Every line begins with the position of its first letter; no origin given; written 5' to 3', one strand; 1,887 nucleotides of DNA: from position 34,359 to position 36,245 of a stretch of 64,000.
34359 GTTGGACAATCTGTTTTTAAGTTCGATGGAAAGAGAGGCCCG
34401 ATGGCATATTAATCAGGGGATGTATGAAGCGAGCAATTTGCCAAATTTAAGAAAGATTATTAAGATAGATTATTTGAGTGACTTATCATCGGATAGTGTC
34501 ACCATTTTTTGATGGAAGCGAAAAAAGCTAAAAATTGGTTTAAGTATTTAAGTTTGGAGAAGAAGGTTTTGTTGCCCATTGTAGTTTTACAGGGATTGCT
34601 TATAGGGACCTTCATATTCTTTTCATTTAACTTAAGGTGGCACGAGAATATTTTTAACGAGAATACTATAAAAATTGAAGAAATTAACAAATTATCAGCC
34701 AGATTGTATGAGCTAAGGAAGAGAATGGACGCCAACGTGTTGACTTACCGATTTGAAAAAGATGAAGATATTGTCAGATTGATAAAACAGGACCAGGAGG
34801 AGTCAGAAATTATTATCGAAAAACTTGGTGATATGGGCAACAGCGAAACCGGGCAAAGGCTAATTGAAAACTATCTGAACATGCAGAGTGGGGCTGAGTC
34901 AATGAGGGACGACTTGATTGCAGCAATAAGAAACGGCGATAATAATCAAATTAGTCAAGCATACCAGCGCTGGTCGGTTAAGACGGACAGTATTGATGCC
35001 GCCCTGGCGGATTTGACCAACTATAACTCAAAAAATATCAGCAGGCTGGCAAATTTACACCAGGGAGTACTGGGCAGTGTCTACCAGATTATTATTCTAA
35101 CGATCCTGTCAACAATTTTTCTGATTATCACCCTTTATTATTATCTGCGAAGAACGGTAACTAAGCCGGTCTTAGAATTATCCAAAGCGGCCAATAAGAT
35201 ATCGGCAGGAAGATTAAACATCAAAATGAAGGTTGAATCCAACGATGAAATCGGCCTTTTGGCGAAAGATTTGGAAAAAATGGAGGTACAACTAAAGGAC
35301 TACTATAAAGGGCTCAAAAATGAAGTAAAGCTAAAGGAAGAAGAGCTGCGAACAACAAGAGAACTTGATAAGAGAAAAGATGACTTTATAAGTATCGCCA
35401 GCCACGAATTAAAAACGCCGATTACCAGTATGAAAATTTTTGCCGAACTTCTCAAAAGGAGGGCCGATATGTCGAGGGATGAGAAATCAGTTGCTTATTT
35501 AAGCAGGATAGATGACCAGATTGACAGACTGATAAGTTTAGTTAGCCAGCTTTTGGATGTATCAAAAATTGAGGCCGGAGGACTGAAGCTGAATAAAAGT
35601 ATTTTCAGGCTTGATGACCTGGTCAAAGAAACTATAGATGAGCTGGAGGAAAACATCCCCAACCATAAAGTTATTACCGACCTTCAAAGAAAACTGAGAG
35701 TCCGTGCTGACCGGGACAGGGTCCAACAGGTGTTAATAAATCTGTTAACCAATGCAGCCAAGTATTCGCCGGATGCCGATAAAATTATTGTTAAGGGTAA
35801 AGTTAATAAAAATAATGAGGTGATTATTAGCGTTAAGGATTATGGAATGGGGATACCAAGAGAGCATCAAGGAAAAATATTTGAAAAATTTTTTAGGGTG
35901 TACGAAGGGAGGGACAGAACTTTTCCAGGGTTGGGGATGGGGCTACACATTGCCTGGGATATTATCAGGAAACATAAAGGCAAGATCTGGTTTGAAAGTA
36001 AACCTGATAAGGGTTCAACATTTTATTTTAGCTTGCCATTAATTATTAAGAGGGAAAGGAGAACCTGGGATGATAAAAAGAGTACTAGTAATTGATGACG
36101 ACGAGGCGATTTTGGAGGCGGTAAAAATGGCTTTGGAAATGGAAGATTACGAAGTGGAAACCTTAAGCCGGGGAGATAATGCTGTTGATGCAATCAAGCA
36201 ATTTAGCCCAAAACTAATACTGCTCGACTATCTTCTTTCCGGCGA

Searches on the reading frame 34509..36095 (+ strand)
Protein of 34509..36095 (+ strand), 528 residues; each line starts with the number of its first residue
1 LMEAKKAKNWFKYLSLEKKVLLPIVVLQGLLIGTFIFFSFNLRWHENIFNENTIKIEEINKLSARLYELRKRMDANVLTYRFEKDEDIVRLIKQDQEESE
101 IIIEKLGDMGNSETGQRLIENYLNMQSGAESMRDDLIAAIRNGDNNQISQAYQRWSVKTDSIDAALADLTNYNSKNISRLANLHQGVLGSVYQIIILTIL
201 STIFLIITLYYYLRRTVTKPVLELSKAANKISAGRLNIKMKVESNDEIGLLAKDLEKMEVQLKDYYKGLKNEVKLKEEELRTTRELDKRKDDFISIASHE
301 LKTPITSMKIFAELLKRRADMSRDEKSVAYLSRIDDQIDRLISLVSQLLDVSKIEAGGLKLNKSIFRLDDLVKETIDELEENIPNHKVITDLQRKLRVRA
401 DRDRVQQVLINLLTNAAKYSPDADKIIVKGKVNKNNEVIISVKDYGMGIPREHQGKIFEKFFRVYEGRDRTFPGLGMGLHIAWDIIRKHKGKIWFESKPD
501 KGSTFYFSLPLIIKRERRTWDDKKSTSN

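Call 10: search_protein_families(library=pfam, proteins=[window:34509-36095:+], max_evalue=0.001)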
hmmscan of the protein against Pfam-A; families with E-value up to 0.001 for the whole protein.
window:34509-36095:+ (528 aa): 4 families
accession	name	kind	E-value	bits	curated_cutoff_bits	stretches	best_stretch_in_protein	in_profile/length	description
PF02518.31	HATPase_c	-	2.5e-27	96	26.4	1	401-511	2-109/111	Histidine kinase-, DNA gyrase B-, and HSP90-like ATPase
PF00512.31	HisKA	-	6.3e-18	65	26.9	1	290-357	2-66/66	His Kinase A (phospho-acceptor) domain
PF00672.30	HAMP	-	1.3e-10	41.9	25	1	213-258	2-47/53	HAMP domain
PF12729.13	4HB_MCP_1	-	1.7e-06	28.2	27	1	46-176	38-169/181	Four helix bundle sensory module for signal transduction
